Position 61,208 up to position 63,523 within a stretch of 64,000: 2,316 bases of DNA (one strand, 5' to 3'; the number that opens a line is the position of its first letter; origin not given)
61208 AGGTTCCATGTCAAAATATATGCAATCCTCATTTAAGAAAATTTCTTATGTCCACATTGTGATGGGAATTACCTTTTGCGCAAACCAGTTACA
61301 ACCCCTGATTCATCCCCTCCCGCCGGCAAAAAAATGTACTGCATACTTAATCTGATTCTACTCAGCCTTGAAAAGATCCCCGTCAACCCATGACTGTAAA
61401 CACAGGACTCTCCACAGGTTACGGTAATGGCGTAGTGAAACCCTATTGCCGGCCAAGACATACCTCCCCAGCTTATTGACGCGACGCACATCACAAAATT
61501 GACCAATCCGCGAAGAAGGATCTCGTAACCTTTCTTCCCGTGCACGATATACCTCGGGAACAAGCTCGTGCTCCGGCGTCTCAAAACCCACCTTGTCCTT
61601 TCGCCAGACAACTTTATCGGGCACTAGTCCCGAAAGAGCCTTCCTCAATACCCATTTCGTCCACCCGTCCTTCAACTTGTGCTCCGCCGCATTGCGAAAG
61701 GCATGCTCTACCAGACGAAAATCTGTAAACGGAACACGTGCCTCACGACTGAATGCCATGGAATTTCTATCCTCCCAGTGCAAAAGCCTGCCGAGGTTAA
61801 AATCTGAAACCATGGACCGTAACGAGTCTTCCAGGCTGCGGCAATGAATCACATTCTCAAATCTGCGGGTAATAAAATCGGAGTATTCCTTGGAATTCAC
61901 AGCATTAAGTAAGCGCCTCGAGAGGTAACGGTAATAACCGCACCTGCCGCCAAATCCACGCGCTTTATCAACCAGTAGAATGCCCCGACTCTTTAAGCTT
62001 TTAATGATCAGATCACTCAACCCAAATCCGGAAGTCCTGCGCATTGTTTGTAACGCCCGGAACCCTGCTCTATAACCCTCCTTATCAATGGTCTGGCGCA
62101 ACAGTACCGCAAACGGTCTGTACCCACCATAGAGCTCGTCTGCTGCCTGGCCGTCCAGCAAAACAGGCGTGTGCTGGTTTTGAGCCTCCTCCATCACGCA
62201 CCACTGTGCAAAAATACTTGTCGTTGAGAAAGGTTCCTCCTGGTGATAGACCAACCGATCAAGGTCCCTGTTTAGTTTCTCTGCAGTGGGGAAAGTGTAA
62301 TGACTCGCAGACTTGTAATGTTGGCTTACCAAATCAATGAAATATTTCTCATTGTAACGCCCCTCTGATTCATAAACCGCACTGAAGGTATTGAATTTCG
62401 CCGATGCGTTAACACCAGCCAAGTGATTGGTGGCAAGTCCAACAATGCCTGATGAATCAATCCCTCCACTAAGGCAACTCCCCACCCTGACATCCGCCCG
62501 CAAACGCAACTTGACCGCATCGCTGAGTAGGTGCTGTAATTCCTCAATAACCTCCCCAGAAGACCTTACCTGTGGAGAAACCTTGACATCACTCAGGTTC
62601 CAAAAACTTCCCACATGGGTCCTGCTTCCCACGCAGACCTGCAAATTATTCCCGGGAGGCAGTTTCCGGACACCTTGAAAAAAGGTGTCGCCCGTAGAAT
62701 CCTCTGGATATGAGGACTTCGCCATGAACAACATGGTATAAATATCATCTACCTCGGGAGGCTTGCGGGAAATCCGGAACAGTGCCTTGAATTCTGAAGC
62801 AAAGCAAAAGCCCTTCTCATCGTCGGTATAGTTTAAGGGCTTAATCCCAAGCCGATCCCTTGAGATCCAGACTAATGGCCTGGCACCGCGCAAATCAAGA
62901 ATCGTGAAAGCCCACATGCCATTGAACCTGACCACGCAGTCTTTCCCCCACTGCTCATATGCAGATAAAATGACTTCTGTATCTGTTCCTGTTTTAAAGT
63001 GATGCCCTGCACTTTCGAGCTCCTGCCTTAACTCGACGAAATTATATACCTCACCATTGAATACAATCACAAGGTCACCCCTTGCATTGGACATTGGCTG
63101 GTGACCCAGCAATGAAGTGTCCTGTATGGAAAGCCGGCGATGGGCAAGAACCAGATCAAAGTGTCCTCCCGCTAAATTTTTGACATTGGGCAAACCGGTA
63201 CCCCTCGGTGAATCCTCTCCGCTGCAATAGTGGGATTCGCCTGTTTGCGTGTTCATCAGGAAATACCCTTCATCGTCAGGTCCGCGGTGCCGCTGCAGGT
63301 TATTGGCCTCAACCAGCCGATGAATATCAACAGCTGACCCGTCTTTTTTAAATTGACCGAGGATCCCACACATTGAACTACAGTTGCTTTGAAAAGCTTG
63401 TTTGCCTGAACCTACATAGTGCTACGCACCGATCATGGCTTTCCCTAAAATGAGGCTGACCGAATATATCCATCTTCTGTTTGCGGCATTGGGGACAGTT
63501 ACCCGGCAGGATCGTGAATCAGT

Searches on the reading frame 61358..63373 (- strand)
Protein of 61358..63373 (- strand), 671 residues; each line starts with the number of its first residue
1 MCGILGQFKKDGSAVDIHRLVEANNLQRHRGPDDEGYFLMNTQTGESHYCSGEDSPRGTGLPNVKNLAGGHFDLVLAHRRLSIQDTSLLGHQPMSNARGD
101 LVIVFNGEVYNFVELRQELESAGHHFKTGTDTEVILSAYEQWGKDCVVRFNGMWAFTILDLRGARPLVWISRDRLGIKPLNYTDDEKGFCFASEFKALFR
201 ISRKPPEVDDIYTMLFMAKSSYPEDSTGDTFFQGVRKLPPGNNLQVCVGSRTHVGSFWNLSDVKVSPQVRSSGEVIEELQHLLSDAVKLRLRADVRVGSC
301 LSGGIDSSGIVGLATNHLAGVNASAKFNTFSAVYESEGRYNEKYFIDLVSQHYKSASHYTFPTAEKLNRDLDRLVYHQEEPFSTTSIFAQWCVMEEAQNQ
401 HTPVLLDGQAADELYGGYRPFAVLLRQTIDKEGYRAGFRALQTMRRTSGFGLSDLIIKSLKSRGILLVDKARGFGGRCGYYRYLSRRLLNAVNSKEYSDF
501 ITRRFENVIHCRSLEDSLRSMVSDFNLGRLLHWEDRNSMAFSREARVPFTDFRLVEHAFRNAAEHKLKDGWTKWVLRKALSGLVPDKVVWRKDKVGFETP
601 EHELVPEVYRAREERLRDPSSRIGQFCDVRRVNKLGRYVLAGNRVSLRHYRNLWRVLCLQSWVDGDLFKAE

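Call 6: search_protein_families(library=pfam, proteins=[window:61358-63373:-], max_evalue=0.001)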
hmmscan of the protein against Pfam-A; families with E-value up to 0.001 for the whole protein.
window:61358-63373:- (671 aa): 3 families
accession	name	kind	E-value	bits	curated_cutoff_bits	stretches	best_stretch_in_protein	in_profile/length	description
PF00733.27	Asn_synthase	-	3.8e-65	221.3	21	1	278-663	1-353/354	Asparagine synthase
PF13537.11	GATase_7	-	2.3e-41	141.1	25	1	78-199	1-122/123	Glutamine amidotransferase domain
PF13522.11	GATase_6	-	1.2e-37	129.3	27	1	74-194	12-130/130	Glutamine amidotransferase domain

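Call 35: search_protein_families(library=ncbifam, proteins=[window:61358-63373:-], max_evalue=0.00001)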
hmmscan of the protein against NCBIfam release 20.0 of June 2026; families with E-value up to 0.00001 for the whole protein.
window:61358-63373:- (671 aa): 9 families
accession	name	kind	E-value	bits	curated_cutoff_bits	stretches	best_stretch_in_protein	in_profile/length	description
TIGR01536.1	asn_synth_AEB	equivalog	1.4e-121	407.1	267.1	1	2-597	1-517/517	asparagine synthase (glutamine-hydrolyzing)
TIGR03108.1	eps_aminotran_1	hypoth_equivalog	3.1e-96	323.5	816.9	2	74-423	44-379/628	XrtA/PEP-CTERM system amidotransferase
TIGR03104.1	trio_amidotrans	equivalog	1.8e-90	303.9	570.1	2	73-427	42-390/589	N-acetylglutaminylglutamine amidotransferase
NF033535.1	lass_lactam_cya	exception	8.5e-89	298.8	525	2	74-414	43-375/668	lasso peptide isopeptide bond-forming cyclase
NF006949.0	PRK09431.1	equivalog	1.1e-66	225.6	499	3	74-203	44-170/554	asparagine synthase B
NF033561.1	macrolact_Ik_Al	subfamily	4.6e-19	68.4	300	1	141-320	70-237/561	albusnodin/ikarugamycin family macrolactam cyclase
TIGR01134.1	purF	equivalog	2.4e-11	43.7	350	1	2-199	1-200/432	amidophosphoribosyltransferase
NF001484.0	PRK00331.1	subfamily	1.1e-09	37.2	381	1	73-204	66-204/601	isomerizing glutamine--fructose-6-phosphate transaminase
TIGR01135.1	glmS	equivalog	2.8e-09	36.1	418.05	1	72-199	64-198/607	glutamine--fructose-6-phosphate transaminase (isomerizing)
